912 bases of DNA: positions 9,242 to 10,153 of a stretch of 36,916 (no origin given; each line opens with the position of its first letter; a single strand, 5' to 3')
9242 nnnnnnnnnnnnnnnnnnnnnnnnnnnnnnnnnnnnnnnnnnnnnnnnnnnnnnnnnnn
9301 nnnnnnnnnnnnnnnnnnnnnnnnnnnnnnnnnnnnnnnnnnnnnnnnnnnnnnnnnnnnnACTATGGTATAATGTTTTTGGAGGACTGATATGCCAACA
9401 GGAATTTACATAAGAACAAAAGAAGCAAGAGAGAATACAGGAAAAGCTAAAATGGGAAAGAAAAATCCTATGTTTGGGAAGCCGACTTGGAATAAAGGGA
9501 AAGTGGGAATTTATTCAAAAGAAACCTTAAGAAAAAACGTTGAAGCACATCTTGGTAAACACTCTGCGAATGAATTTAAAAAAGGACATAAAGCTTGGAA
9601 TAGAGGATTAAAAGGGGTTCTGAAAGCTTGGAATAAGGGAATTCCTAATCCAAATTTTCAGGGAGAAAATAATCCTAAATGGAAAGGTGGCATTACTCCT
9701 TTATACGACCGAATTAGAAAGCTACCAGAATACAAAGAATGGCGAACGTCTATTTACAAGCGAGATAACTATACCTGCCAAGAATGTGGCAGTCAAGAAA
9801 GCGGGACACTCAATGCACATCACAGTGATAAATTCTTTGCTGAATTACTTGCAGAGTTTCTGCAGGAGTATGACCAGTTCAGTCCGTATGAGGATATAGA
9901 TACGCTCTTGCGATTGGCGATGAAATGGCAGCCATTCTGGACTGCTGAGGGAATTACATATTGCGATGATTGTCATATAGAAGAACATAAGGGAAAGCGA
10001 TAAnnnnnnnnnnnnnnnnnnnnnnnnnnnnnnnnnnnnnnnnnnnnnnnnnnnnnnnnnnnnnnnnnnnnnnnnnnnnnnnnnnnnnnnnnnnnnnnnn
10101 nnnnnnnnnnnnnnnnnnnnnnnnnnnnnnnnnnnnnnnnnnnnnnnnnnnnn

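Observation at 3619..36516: Five intact HNH endonuclease genes plus one wreck in about 37 kb; two paralogs share a portable extended -10/RBS leader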

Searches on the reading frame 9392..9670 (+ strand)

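Call 62: search_protein_families(library=pfam, proteins=[window:9392-9670:+], max_evalue=5)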
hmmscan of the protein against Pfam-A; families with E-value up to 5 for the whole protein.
window:9392-9670:+ (93 aa): 2 families
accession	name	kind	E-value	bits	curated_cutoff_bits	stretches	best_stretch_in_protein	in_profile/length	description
PF07460.16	NUMOD3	-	0.00048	20.4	20.4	1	7-30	3-26/37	NUMOD3 motif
PF10736.14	DUF2527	-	0.33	11.3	25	1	39-51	3-15/38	Protein of unknown function (DUF2627)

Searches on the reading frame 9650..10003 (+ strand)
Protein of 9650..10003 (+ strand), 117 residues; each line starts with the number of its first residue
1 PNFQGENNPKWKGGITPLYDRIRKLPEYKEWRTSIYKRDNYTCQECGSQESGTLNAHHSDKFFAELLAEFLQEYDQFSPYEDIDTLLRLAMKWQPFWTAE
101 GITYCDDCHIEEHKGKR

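Call 62: search_protein_families(library=pfam, proteins=[window:9650-10003:+], max_evalue=5)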
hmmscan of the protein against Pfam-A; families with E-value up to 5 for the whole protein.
window:9650-10003:+ (117 aa): 5 families
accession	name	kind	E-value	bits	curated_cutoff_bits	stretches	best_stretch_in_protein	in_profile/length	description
PF11781.13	Zn_ribbon_RRN7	-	0.053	13.6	27.1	2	41-50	22-31/32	Zinc-finger of RNA-polymerase I-specific TFIIB, Rrn7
PF01844.29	HNH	-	0.077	13.6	21.4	1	43-58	1-18/47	HNH endonuclease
PF08792.16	A2L_zn_ribbon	-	0.15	12.3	22.9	1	37-48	18-29/33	A2L zinc ribbon domain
PF24458.1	DUF7573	-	0.45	11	30.2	1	33-48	4-19/39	Domain of unknown function (DUF7573)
PF18439.7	zf_UBZ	-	0.57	10.3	25.6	1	39-49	1-11/32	Ubiquitin-Binding Zinc Finger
